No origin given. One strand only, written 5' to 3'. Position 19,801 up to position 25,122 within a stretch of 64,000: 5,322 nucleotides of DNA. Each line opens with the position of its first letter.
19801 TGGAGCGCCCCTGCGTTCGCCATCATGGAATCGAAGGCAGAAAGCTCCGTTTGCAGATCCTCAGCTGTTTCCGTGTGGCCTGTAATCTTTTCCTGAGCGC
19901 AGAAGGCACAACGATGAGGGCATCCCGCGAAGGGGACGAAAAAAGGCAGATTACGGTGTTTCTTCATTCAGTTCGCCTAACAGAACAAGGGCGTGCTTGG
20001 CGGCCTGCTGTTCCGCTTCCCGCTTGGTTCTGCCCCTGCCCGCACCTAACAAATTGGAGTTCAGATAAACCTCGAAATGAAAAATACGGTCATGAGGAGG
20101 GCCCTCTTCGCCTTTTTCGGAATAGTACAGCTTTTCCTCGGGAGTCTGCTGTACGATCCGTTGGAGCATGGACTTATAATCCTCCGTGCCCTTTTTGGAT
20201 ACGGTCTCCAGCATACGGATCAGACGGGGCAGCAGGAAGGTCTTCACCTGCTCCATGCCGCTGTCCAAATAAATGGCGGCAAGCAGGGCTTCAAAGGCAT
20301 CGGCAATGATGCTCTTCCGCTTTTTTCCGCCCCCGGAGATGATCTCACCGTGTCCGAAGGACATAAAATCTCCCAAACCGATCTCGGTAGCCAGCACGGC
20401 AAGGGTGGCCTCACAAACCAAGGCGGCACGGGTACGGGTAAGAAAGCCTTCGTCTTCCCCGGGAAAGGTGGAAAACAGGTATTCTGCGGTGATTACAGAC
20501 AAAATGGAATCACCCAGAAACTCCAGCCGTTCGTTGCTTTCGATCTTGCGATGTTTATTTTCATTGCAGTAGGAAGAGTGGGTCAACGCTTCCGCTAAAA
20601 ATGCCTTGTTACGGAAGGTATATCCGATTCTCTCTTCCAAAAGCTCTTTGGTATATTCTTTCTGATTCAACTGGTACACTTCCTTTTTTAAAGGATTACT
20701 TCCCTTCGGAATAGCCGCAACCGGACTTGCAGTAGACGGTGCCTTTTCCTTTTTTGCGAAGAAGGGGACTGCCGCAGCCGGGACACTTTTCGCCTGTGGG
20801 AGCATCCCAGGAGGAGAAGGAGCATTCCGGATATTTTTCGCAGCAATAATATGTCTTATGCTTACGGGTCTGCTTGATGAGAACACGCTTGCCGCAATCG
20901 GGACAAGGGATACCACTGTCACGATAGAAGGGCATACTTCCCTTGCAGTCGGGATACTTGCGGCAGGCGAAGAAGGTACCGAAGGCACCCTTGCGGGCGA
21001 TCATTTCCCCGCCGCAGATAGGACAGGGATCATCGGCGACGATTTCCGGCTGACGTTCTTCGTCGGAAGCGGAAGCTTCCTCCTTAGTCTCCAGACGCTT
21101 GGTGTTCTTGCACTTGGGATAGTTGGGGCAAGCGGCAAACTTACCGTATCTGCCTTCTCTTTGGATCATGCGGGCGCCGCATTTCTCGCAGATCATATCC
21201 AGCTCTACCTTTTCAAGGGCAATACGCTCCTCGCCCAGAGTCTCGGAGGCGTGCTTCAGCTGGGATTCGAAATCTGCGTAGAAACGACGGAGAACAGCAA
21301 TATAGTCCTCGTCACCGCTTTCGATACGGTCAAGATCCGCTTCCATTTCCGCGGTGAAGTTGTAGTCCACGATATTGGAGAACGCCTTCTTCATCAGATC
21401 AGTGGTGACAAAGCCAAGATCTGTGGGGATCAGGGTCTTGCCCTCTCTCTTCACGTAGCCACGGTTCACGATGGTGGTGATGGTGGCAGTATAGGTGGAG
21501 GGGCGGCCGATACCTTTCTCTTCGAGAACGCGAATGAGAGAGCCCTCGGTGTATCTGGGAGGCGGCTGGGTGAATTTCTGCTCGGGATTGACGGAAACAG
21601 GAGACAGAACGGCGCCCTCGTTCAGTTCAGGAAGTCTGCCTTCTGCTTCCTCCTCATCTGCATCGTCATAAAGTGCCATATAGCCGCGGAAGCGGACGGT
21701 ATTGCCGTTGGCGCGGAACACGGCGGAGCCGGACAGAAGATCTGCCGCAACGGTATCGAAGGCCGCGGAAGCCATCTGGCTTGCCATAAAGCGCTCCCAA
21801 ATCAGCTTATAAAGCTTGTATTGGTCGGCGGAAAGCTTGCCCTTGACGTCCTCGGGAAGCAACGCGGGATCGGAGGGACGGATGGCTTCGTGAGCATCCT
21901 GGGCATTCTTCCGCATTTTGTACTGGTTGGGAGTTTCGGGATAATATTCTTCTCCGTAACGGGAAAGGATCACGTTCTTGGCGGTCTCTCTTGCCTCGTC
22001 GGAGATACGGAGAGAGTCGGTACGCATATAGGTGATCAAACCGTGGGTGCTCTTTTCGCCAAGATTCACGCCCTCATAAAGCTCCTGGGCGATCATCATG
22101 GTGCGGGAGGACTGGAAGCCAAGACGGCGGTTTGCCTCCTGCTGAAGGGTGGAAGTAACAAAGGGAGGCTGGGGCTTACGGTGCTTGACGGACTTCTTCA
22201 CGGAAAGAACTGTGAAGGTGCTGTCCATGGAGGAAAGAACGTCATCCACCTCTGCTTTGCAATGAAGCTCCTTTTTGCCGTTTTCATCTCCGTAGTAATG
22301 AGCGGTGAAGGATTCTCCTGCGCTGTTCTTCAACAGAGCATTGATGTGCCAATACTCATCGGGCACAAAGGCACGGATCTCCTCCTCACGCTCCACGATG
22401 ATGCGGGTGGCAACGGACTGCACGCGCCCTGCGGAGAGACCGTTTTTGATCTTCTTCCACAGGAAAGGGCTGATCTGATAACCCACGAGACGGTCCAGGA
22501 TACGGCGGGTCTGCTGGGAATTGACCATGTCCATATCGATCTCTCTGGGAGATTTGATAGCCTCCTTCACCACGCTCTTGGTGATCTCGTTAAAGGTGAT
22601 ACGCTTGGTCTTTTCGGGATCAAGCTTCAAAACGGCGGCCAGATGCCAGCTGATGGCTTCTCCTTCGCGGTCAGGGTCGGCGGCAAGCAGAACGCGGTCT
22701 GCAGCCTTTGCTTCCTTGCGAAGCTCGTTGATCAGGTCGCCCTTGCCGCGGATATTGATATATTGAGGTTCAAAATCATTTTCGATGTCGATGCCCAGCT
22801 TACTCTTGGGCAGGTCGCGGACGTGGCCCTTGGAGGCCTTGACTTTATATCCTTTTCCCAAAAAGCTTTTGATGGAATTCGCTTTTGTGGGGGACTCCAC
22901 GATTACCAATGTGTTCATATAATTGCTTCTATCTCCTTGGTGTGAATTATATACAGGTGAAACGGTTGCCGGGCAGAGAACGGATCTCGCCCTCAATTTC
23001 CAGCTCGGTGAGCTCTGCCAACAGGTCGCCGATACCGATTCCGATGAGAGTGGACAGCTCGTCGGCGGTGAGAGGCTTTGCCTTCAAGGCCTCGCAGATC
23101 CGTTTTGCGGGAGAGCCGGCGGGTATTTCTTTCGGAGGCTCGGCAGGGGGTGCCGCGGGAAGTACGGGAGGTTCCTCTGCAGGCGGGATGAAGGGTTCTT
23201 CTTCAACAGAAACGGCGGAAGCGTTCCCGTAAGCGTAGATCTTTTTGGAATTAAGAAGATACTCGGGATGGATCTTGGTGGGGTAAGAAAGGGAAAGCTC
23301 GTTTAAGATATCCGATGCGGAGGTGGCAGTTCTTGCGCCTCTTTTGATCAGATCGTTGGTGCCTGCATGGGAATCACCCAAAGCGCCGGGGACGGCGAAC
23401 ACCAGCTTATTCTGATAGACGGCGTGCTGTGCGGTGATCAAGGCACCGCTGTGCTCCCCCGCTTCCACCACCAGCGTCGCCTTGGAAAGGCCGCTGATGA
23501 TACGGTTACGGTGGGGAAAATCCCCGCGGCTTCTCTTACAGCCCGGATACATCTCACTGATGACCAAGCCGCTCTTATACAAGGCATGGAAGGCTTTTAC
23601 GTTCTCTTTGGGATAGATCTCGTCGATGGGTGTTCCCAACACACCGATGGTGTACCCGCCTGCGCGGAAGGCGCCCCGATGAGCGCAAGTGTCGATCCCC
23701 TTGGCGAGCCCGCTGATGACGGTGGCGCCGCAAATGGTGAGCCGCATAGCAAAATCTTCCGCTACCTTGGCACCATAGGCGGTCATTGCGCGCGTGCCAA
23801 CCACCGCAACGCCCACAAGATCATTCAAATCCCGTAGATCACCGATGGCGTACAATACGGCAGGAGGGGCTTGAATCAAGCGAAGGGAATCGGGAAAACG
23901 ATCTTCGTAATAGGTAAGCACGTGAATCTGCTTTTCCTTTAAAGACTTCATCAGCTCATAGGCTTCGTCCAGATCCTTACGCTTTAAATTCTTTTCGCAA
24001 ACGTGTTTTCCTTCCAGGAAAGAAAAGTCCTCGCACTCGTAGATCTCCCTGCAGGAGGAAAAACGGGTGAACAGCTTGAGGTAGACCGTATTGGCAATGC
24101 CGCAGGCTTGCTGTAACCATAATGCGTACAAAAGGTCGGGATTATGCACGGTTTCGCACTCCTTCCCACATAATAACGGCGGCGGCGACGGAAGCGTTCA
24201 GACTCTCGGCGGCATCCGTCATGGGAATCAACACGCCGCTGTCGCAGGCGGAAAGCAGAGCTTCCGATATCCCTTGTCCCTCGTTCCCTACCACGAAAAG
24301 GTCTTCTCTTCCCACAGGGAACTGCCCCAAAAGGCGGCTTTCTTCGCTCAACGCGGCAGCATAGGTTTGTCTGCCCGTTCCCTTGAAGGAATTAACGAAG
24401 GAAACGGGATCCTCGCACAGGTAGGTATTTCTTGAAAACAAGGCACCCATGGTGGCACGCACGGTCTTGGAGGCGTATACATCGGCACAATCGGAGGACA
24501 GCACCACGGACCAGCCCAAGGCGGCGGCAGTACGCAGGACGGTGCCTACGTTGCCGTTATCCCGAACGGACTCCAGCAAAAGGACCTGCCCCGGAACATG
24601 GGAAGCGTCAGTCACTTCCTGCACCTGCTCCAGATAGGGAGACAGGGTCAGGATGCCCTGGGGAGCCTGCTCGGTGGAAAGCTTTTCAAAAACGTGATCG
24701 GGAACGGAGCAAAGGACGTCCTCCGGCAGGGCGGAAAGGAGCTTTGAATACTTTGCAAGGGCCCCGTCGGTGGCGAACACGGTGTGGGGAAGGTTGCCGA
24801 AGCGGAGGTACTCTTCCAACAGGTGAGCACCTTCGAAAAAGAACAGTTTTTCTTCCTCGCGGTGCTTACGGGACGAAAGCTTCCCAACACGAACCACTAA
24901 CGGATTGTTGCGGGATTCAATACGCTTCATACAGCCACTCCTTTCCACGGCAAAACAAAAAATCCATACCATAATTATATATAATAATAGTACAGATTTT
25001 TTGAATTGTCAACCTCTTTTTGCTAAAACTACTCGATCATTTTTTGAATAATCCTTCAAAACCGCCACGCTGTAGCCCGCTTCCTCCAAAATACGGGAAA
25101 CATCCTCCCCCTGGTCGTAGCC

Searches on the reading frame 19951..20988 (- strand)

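Call 8: search_protein_families(library=pfam, proteins=[window:19951-20988:-], max_evalue=0.001)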
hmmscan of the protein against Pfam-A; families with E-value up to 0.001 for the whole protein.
window:19951-20988:- (345 aa): 4 families
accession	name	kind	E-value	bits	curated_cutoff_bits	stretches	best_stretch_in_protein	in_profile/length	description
PF14622.11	Ribonucleas_3_3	-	1.3e-35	122.8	35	1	128-258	2-126/128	Ribonuclease-III-like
PF00636.31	Ribonuclease_3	-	7e-24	85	27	1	153-244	1-102/102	Ribonuclease III domain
PF00035.32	dsrm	-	8.5e-16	58.7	23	1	271-334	1-63/66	Double-stranded RNA binding motif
PF22935.1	RM44_endonuclase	-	4.1e-08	33.8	27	1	118-239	10-139/139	Large ribosomal subunit protein mL44, endonuclease domain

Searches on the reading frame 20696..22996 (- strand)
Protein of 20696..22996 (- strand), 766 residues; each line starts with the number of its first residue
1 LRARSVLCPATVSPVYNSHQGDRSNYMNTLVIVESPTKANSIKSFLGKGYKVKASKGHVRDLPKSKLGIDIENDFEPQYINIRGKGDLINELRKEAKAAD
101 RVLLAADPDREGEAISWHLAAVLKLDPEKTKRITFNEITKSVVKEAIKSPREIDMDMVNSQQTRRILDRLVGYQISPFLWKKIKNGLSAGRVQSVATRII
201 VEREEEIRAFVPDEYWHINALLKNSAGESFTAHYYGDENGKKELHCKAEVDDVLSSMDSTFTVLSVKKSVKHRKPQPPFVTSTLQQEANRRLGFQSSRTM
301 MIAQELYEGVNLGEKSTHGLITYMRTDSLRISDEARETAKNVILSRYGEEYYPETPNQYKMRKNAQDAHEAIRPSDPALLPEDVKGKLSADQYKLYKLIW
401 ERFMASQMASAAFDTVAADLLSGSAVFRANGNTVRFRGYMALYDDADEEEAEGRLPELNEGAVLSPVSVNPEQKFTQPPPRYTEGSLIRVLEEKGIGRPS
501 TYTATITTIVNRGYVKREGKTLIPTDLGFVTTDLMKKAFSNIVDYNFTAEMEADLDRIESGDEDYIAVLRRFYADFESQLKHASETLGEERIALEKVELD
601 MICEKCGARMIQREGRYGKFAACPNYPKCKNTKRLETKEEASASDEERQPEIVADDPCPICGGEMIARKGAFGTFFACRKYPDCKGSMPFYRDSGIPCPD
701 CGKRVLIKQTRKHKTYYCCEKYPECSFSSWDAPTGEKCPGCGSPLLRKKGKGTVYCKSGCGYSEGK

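Call 8: search_protein_families(library=pfam, proteins=[window:20696-22996:-], max_evalue=0.001)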
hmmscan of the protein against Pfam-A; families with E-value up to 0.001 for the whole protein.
window:20696-22996:- (766 aa): 4 families
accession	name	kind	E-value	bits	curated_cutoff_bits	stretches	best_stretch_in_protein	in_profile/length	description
PF01131.25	Topoisom_bac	-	2.7e-126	422.3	35.1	1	153-569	2-410/411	DNA topoisomerase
PF01396.24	Zn_ribbon_Top1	-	4.9e-33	113.1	32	3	602-636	3-37/39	Topoisomerase DNA binding C4 zinc finger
PF01751.28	Toprim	-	2e-22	79.6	23.1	1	29-138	1-96/96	Toprim domain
PF06677.18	Auto_anti-p27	-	0.0003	21.3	24.1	1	734-757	14-37/40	Sjogren's syndrome/scleroderma autoantigen 1 (Autoantigen p27)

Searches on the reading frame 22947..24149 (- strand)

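Call 8: search_protein_families(library=pfam, proteins=[window:22947-24149:-], max_evalue=0.001)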
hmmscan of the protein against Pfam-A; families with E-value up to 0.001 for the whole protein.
window:22947-24149:- (400 aa): 3 families
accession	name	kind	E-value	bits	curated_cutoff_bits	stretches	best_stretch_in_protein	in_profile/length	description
PF02481.21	DNA_processg_A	-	1.3e-69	234.1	29.6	1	70-275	2-210/212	DNA recombination-mediator protein A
PF17782.7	DprA_WH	-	4.4e-13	49.5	22.9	1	335-395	1-61/61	DprA winged helix domain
PF18306.6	LDcluster4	-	1.2e-05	25.4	26.3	1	114-172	4-63/151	SLOG cluster4 family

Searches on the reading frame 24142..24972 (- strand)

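Call 8: search_protein_families(library=pfam, proteins=[window:24142-24972:-], max_evalue=0.001)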
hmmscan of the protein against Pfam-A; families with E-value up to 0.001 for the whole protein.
window:24142-24972:- (276 aa): 2 families
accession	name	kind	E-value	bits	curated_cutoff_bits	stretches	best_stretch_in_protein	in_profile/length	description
PF00588.24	SpoU_methylase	-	2.2e-30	106.1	29.7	1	130-269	3-142/142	SpoU rRNA Methylase family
PF22435.1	MRM3-like_sub_bind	-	1.5e-13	51.4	27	1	23-108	1-83/84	MRM3-like substrate binding domain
